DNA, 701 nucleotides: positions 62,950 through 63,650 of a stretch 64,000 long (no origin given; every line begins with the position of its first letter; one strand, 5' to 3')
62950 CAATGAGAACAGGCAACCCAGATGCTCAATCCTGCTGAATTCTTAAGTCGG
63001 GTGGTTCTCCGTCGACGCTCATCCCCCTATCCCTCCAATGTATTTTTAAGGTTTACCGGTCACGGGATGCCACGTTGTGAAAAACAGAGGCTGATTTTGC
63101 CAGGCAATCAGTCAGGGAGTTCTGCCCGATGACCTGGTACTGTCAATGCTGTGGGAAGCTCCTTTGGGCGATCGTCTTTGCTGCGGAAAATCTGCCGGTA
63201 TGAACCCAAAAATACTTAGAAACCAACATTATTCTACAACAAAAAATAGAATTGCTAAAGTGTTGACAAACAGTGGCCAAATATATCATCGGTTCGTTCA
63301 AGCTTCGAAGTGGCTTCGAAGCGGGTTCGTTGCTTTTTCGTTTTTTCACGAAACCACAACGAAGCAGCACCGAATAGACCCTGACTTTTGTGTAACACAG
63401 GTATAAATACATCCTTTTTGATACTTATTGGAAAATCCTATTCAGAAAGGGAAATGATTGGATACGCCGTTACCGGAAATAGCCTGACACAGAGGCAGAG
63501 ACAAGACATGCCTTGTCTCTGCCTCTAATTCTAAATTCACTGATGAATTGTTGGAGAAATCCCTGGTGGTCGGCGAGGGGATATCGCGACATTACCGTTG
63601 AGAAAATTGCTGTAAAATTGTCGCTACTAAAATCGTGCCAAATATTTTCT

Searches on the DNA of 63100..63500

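Call 95: search_rna_families(source=window, start=63100, end=63500, threshold=evalue, max_evalue=5)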
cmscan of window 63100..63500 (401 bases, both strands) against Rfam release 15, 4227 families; matches with E-value up to 5: 1.
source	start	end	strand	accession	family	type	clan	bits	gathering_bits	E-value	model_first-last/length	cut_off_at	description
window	63326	63374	+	RF03933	MIR6445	Gene; miRNA;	-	16.4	100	1.7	1-117/117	no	MIR6445 microRNA precursor family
